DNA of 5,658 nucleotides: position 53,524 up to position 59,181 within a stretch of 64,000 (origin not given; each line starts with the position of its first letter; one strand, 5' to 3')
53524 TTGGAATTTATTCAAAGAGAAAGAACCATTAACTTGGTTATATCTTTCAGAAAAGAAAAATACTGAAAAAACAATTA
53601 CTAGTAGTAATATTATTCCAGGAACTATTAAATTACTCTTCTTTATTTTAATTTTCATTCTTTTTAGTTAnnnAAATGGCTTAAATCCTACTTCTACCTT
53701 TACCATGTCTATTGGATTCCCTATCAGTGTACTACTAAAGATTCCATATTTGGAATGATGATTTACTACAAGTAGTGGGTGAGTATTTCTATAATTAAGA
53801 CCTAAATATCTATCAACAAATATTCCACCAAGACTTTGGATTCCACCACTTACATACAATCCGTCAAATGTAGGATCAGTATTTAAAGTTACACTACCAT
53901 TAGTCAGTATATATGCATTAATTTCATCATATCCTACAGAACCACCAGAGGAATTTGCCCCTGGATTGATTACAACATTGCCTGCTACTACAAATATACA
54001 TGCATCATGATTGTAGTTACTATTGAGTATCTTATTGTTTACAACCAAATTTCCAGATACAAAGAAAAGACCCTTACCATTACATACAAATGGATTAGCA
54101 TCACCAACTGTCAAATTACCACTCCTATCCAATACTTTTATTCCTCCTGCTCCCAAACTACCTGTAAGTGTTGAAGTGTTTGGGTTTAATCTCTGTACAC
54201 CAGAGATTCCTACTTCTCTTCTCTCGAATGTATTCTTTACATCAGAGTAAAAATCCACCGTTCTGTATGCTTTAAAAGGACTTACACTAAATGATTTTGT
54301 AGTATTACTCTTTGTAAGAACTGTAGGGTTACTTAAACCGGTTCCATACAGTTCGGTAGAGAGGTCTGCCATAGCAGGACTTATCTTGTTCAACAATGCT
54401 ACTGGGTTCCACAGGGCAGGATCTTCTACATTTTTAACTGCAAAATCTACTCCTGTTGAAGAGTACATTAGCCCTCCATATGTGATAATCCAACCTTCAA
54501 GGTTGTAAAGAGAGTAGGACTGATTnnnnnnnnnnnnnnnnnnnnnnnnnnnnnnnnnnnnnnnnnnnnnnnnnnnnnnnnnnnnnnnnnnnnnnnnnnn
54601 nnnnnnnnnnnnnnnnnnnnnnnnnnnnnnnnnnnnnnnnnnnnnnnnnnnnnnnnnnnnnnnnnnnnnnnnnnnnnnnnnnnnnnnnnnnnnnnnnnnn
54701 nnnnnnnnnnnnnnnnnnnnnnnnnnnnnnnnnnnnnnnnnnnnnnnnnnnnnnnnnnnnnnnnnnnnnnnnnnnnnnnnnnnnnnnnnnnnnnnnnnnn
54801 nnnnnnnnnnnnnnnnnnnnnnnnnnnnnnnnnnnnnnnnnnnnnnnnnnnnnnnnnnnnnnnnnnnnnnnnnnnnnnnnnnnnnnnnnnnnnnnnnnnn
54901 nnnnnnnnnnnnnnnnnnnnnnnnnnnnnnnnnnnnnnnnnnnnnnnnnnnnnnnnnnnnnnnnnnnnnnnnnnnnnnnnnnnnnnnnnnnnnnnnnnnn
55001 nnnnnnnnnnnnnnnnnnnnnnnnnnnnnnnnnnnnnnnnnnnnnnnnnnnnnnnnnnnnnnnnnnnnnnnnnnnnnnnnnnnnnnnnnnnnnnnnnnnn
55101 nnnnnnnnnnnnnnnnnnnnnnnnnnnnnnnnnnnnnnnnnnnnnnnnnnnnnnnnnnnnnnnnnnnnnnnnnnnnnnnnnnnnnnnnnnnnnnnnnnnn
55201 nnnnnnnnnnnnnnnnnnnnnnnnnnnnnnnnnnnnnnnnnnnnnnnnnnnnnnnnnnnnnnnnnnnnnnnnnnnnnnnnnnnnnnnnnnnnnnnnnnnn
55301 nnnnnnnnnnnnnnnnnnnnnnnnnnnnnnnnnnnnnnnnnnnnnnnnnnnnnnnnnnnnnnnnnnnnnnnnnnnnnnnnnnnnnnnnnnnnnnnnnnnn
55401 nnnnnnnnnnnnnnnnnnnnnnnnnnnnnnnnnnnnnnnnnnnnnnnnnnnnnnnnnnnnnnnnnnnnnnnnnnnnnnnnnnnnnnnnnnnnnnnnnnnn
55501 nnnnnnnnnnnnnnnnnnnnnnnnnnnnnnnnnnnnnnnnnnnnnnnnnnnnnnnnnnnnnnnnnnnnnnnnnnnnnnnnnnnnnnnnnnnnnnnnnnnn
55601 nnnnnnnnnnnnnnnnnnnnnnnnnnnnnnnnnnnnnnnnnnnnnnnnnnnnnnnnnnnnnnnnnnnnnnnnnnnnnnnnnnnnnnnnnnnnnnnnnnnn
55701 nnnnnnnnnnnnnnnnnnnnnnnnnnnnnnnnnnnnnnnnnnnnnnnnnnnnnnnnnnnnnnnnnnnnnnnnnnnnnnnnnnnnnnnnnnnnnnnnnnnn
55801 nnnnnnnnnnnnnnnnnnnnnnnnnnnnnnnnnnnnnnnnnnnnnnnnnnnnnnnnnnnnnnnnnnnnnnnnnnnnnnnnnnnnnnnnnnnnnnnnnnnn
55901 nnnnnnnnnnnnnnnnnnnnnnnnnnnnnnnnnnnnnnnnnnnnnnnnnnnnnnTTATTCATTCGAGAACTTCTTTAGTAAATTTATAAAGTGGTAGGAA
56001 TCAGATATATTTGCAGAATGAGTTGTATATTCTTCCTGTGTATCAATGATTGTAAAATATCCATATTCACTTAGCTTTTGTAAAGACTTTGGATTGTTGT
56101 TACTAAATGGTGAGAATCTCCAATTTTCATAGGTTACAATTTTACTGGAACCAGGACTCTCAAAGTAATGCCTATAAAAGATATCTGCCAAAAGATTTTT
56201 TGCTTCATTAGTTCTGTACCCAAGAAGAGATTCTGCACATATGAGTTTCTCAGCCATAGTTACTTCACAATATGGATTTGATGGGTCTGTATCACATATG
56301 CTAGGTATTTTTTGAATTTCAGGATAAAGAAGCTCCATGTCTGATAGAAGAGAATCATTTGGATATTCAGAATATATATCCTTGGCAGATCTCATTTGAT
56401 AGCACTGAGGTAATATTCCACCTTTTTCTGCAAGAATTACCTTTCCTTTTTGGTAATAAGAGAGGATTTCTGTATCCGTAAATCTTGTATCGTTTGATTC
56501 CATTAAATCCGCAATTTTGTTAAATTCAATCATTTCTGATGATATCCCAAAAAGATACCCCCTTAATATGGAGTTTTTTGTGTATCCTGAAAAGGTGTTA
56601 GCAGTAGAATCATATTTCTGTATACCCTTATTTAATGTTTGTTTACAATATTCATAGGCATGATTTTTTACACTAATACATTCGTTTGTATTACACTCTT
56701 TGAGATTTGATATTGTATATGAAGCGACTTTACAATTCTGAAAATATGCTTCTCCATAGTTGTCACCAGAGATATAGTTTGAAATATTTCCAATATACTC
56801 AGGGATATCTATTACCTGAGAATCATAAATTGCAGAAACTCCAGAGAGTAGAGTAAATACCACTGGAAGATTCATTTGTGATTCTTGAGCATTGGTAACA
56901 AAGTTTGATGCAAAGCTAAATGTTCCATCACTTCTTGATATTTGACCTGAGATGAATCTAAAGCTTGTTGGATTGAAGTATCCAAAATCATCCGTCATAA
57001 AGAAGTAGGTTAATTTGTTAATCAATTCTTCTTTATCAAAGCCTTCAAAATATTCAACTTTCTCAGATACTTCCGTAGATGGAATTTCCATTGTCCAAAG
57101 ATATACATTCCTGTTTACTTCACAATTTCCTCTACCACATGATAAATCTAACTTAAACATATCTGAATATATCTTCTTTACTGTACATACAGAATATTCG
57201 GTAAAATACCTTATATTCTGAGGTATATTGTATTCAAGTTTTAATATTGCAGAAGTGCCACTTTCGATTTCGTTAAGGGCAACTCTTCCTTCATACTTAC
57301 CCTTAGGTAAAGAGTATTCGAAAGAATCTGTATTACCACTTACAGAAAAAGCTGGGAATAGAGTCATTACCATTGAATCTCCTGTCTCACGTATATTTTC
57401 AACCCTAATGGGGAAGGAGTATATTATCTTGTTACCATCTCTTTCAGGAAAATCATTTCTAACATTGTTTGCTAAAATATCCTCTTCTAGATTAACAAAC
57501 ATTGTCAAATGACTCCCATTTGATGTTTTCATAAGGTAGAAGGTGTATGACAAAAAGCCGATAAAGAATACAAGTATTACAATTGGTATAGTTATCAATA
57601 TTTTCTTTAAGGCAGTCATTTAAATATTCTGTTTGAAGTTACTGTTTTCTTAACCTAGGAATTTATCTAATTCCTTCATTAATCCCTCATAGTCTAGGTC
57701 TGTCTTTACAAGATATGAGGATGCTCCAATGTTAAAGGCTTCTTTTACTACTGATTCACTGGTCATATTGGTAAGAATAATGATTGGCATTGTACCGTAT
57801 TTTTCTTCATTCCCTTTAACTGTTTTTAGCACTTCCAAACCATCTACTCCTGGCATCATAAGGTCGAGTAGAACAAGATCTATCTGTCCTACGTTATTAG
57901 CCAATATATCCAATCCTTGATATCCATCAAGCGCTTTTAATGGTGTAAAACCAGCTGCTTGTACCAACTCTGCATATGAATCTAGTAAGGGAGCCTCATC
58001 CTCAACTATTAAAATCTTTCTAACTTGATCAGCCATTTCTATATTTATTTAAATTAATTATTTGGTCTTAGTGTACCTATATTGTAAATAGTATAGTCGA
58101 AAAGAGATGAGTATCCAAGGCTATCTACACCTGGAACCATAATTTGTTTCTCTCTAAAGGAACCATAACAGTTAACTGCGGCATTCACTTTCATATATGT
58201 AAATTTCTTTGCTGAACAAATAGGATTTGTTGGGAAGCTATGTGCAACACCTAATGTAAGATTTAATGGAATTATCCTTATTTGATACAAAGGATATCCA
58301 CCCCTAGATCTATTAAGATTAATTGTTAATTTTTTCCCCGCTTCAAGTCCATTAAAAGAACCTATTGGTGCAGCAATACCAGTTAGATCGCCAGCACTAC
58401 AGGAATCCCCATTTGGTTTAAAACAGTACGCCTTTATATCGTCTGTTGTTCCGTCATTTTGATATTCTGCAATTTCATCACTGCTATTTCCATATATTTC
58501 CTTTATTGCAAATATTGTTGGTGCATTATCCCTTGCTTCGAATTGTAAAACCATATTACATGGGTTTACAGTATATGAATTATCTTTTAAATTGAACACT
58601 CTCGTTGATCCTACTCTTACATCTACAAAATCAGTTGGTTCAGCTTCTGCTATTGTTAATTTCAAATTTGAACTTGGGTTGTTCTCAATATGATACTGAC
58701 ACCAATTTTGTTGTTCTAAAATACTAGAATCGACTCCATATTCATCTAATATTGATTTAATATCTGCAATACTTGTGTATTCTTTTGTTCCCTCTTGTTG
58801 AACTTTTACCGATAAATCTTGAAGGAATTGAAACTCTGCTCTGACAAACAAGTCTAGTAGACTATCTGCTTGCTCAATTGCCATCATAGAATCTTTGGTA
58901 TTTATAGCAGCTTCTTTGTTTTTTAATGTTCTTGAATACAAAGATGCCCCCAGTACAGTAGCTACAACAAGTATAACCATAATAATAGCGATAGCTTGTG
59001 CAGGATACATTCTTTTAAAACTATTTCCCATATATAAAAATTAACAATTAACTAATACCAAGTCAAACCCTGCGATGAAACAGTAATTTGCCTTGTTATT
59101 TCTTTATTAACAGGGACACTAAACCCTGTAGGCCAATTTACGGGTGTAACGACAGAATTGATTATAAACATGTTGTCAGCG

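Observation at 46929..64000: Pilus locus of about 17 kb embedding two giant Cys-rich secreted paralogs, each preceded by a membrane-anchored hypothetical gene, and a CheY-like receiver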

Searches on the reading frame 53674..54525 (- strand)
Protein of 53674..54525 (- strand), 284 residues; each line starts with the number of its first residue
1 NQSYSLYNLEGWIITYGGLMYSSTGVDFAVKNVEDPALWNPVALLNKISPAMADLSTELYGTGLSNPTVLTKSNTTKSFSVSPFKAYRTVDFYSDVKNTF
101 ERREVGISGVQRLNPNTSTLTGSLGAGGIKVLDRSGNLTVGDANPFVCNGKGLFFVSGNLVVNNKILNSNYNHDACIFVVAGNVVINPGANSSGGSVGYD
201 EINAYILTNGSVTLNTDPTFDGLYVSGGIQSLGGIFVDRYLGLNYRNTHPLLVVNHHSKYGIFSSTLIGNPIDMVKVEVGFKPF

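Call 43: predict_structure(alignment_id=A4)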
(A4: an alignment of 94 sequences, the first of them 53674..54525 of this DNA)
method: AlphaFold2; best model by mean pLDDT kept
length: 284 residues; sequences in the alignment: 94
mean_pLDDT: 92.6   pTM: 0.89
mean pLDDT of the five models: 92.6, 92.3, 92.1, 90.9, 90.9
residues with pLDDT >= 90: 240; 70-90: 28; 50-70: 12; < 50: 4
segments of 3 or more residues with pLDDT < 50: 274-276
pLDDT, mean of each block of 10 residues (from residue 1): 79 94 91 94 95 95 89 94 87 96 97 98 96 98 97 98 98 98 98 89 98 97 98 96 95 97 92 51 60
secondary structure, 60 per line:
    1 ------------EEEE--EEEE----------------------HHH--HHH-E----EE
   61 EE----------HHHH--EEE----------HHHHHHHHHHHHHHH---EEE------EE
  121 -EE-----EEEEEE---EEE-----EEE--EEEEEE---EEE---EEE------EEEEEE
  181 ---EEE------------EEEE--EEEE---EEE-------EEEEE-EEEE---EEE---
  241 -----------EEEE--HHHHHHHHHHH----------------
elements in order: E13-16 E19-22 E59-62 H73-76 E79-81 H92-106 E110-112 E129-134 E138-140 E146-148 E151-156 E160-162 E166-168 E175-180 E184-186 E199-202 E205-208 E212-214 E222-226 E228-231 E235-237 E252-255 H258-268

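Call 45: fold_search(model_id=the predicted structure, library=pdb)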
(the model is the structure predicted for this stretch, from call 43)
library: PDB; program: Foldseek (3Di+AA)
matches with E <= 10: 96; with E <= 0.001: 0
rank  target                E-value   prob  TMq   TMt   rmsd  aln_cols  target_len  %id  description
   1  4nu3_B                2.4e-02  0.87  0.29  0.35  15.5       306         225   10  Crystal structure of mFfIBP, a capping head region swapped mutant of ice-binding protein (released 2014-04-16)
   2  6bg8_A                2.6e-02  0.89  0.22  0.25   9.2       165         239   16  Shewanella frigidimarina ice-binding protein_1 DUF3494 Domain (released 2018-03-07)
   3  5b5h                  5.4e-02  0.97  0.37  0.46   9.6       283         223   13  Hydrophobic ice-binding site confer hyperactivity on antifreeze protein from a snow mold fungus (released 2016-09-28)
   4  6eio                  9.3e-02  0.69  0.29  0.35   9.9       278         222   10  Crystal structure of an ice binding protein from an Antarctic Biological Consortium (released 2018-03-28)
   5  8x1p                  1.2e-01  0.72  0.32  0.39  13.8       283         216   12  Crystal structure of G160C/S176C mutant of FfIBP (released 2024-11-13)
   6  7dc5_A                2.0e-01  0.99  0.35  0.44   4.9       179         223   17  Crystal structure of fungal antifreeze protein with intermediate activity (released 2021-10-27)
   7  9lhr_B                2.0e-01  0.47  0.28  0.34  14.1       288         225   12  Crystal structure of Ice binding protein from Candidatus Cryosericum odellii SMC5 (released 2025-09-03)
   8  8x1l                  2.5e-01  0.69  0.35  0.43  12.7       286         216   12  Crystal structure of S96C/L132C mutant of FfIBP (released 2024-11-13)
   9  8x0z                  3.2e-01  0.51  0.30  0.38  11.1       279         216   11  Crystal structure of A101C/A120C mutant of FfIBP (released 2024-11-13)
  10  7ehk                  3.5e-01  0.57  0.33  0.42  13.1       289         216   13  Crystal structure of C107S mutant of FfIBP (released 2022-03-02)
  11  8x1o                  3.7e-01  0.41  0.29  0.37  14.6       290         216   12  Crystal structure of M249C/N270C mutant of FfIBP (released 2024-11-13)
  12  9lhr_A                4.1e-01  0.38  0.27  0.32  10.1       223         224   16  Crystal structure of Ice binding protein from Candidatus Cryosericum odellii SMC5 (released 2025-09-03)
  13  3uyv_A                5.5e-01  0.89  0.29  0.35   7.2       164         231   16  Crystal structure of a glycosylated ice-binding protein (LeIBP) from Arctic yeast (released 2012-02-29)
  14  4nu2                  5.7e-01  0.35  0.30  0.38  14.1       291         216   11  Crystal structure of an ice-binding protein (FfIBP) from the Antarctic bacterium, Flavobacterium frigoris PS1 (released 2014-04-16)
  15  9lhn_B                6.0e-01  0.47  0.34  0.41  15.3       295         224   14  Crystal structure of Ice binding protein from Candidatus Cryosericum odellii SMC5 (released 2025-09-03)
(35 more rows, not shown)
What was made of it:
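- On ComZ-like tip pilin: Foldseek gives ice-binding proteins at E 0.02-0.8 with TM up to 0.47, and ComZ 6QVI at E 0.8 with TM 0.21 (call 45).
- Closest known: DUF3494 / IBP-1 ice-binding fold, and Pfam DUF7305. Same: These are the best structural matches for the C-terminal domain: a right-handed triangular solenoid with a flanking helix (call 45).
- The best hits for the C-terminal solenoid are DUF3494 ice-binding solenoids and Thermus ComZ (call 45).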

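Call 51: search_protein_families(library=pfam, max_evalue=5, proteins=[window:53674-54525:-])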
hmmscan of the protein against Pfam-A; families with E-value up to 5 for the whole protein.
window:53674-54525:- (284 aa): 0 families

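Call 67: find_homologous_proteins(query=A4, max_evalue=0.001)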
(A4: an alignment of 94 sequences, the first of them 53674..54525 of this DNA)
Query A4 (94 sequences) (284 aa, profile of the alignment): 47 proteins with E <= 0.001 among 8000 candidates.
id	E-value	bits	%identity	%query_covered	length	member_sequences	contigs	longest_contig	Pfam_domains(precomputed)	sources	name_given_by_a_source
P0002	1.6e-245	835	86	100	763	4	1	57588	-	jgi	-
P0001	2.7e-245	835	100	100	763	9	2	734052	-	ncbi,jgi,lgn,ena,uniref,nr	ncbi:hypothetical protein CVU76_03015 [Candidatus Dojkabacteria bacterium HGW-Dojkabacteria-1]|unire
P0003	2.7e-240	818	98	100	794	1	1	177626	-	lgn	-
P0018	5.4e-239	814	59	99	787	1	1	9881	-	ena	-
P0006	7.1e-236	803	69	100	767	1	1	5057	-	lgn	-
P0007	1.4e-235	802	70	99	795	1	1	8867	-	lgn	-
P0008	9.9e-235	800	67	100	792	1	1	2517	-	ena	-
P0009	2.0e-234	799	68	99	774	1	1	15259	-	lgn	-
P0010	1.4e-232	793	67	99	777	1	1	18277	-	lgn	-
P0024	3.7e-231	788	49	99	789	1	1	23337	-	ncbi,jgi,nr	ncbi:MAG: hypothetical protein RBS01_01380 [Candidatus Dojkabacteria bacterium]|jgi:hypothetical pro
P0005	1.0e-230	786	72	98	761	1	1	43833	-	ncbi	-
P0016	1.5e-228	779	62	99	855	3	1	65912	-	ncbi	-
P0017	8.8e-227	773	60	98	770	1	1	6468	-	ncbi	-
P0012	3.8e-226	771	70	100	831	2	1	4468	-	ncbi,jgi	ncbi:MAG: hypothetical protein WC981_03480 [Candidatus Dojkabacteria bacterium]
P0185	2.9e-225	768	46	99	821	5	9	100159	-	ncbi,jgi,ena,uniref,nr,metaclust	ncbi:MAG: hypothetical protein UR61_C0001G0012 [candidate division WS6 bacterium GW2011_GWE1_34_7]|u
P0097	1.6e-165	571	28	98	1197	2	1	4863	PF00354.25,PF13385.14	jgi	jgi:hypothetical protein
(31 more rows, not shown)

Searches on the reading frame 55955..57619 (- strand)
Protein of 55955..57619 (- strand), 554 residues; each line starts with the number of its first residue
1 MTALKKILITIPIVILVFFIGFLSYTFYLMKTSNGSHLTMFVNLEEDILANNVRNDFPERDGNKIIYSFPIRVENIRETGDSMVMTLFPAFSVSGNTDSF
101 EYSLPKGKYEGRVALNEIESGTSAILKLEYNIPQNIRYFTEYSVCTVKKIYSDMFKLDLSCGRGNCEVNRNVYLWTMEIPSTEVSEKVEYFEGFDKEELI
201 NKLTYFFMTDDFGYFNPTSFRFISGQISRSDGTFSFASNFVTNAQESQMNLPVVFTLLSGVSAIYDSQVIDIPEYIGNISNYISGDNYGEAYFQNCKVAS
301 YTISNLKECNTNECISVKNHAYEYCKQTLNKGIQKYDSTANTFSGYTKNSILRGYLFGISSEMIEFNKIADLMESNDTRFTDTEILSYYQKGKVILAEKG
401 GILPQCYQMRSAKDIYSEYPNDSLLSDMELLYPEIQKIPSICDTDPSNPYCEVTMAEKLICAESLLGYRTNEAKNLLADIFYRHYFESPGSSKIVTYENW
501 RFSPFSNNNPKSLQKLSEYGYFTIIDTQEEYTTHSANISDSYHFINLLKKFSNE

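Call 4: search_protein_families(library=pfam, max_evalue=0.01, proteins=[window:55955-57619:-])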
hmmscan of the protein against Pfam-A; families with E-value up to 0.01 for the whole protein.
window:55955-57619:- (554 aa): 0 families

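Call 10: search_protein_families(library=ncbifam, max_evalue=0.1, proteins=[window:55955-57619:-])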
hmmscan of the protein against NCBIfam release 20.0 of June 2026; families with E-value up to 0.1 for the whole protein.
window:55955-57619:- (554 aa): 0 families

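Call 73: search_protein_families(library=pfam, alignment_id=A7, max_evalue=0.05)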
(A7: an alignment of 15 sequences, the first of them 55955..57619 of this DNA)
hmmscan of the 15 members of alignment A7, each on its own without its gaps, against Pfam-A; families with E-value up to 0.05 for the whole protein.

A. member 1, window:55955-57619:- (554 aa): 0 families

B. families by the number of members that match (of 15 scanned): 4 families
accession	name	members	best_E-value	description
PF12698.13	ABC2_membrane_3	1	0.0033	ABC-2 family transporter protein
PF06480.20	FtsH_ext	1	0.0065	FtsH Extracellular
PF19388.4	DUF5963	1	0.017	Family of unknown function (DUF5963)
PF12420.13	DUF3671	1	0.049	Fam-L, Fam-M like protein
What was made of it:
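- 55955..57619 (-): Accessory protein, 'hyp554' family: N-terminal membrane anchor, a conserved ~150-aa domain, and a ~370-aa extension found only in long forms. Its stop overlaps the start of the 763-aa gene by 8 nt. No Pfam hit (calls 4, 73).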

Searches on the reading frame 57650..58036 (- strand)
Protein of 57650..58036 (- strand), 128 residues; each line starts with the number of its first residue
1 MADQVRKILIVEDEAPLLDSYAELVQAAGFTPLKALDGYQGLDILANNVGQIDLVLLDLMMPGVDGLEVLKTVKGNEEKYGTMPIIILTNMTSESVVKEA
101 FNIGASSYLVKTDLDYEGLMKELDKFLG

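Call 4: search_protein_families(library=pfam, max_evalue=0.01, proteins=[window:57650-58036:-])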
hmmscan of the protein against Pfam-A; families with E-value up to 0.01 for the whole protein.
window:57650-58036:- (128 aa): 1 family
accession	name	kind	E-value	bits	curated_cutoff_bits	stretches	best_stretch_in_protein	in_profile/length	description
PF00072.30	Response_reg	-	5.2e-20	72.1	30.2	1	8-112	1-100/111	Response regulator receiver domain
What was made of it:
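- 57650..58036 (-): Single-domain CheY-like receiver, conserved at this position in all loci. Response_reg 5.2e-20 (call 4).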

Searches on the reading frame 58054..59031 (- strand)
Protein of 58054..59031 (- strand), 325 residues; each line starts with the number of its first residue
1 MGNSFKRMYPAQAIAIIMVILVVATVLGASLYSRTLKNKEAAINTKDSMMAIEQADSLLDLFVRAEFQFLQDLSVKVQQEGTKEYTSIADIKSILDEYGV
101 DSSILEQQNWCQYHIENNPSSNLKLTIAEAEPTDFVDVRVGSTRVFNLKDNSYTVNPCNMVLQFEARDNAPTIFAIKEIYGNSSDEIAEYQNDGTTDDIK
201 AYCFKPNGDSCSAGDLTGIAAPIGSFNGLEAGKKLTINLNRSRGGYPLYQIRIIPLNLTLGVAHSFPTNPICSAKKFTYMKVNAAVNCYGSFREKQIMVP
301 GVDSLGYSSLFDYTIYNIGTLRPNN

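Call 4: search_protein_families(library=pfam, max_evalue=0.01, proteins=[window:58054-59031:-])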
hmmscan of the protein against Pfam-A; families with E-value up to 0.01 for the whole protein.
window:58054-59031:- (325 aa): 0 families

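Call 10: search_protein_families(library=ncbifam, max_evalue=0.1, proteins=[window:58054-59031:-])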
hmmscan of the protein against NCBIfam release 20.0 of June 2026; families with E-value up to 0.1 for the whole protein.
window:58054-59031:- (325 aa): 0 families

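Call 82: search_solved_structures(query=A10, max_evalue=5)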
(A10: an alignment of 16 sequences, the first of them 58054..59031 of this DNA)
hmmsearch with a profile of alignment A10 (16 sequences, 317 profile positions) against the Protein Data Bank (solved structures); distinct sequences matched with E-value up to 5: 1.
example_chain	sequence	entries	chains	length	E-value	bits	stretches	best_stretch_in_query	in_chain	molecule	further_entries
3j3r_1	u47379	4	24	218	0.17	14.2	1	44-145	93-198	Adapter protein MecA 1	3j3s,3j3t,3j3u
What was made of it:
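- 58054..61029 (-): Four minor-pilin-like genes: 246 aa (GspH/ComGD-like), 181 aa, 232 aa (GspJ/ComGF-like) and 325 aa (no Glu5; sits in the GspK/PilX position). A profile of the 325-aa family found nothing in PDB sequences (call 82).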
